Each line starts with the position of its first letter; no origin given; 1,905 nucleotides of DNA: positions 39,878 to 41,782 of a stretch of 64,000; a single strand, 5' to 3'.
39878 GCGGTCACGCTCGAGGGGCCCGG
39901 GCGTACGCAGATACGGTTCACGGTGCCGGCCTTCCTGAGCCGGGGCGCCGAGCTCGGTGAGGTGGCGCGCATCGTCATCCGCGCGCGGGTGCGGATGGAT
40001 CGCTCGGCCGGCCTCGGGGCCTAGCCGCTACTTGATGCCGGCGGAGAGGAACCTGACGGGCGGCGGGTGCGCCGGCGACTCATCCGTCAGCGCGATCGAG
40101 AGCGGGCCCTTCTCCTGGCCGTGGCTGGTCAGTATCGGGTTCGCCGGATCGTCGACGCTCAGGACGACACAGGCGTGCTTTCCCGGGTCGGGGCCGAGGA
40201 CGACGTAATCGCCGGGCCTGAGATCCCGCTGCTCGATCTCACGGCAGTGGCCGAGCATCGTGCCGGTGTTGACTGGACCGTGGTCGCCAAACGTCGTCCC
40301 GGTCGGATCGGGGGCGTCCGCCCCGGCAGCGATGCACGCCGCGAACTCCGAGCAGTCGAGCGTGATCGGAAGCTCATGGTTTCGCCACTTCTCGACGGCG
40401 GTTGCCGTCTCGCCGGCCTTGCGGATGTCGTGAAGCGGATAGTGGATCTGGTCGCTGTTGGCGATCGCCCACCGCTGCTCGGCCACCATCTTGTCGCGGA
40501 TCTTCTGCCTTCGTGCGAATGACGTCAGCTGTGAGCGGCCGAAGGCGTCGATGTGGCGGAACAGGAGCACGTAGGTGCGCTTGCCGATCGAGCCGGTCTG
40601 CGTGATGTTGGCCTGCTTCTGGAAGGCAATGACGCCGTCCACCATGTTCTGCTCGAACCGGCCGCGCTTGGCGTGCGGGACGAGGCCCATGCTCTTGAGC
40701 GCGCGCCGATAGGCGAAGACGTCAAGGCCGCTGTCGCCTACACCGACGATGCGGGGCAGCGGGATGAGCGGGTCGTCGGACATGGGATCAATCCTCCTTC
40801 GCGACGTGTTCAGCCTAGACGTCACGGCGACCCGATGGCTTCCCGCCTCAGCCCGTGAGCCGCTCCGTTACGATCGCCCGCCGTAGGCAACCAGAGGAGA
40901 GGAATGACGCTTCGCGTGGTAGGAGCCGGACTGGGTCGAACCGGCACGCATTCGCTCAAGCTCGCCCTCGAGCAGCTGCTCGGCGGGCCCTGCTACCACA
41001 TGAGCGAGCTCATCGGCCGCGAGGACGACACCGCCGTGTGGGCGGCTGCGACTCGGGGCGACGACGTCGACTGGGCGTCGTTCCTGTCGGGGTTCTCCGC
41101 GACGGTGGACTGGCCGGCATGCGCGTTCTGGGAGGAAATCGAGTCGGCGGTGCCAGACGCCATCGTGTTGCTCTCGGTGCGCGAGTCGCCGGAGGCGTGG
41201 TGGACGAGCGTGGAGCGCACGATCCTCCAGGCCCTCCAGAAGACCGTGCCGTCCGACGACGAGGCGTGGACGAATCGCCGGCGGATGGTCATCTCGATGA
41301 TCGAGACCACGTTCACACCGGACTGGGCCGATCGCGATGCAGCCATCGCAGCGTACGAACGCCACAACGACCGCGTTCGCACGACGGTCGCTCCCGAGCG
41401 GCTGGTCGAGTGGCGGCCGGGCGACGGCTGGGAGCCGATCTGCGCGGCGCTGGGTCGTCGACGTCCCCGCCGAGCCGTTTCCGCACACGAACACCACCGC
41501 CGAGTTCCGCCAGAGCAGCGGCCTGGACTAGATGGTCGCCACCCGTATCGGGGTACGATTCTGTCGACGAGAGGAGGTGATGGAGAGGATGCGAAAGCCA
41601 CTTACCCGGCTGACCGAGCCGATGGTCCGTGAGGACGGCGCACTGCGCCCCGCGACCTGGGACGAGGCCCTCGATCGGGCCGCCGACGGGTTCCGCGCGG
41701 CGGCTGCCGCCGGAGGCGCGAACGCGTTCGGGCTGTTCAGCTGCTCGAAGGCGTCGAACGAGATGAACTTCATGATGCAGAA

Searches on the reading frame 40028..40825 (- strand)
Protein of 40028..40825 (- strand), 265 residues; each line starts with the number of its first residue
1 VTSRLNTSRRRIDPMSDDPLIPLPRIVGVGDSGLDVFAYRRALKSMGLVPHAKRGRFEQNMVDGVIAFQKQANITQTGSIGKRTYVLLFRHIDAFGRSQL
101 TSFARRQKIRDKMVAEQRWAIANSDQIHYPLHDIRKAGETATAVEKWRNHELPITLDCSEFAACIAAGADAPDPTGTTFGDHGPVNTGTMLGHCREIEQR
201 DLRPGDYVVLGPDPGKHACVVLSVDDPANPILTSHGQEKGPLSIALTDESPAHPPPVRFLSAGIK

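Call 8: search_protein_families(library=pfam, proteins=[window:40028-40825:-])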
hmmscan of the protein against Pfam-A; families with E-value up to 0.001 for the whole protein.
window:40028-40825:- (265 aa): 1 family
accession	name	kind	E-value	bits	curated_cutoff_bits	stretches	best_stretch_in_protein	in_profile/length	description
PF01471.23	PG_binding_1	-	1.1e-06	29.1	23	1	33-86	2-55/57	Putative peptidoglycan binding domain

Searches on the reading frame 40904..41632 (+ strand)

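Call 8: search_protein_families(library=pfam, proteins=[window:40904-41632:+])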
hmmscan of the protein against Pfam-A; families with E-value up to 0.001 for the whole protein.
window:40904-41632:+ (242 aa): 1 family
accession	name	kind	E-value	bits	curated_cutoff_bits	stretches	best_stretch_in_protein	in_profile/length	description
PF17784.7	Sulfotransfer_4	-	5.3e-52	177.2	22.8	1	4-189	1-202/215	Sulfotransferase domain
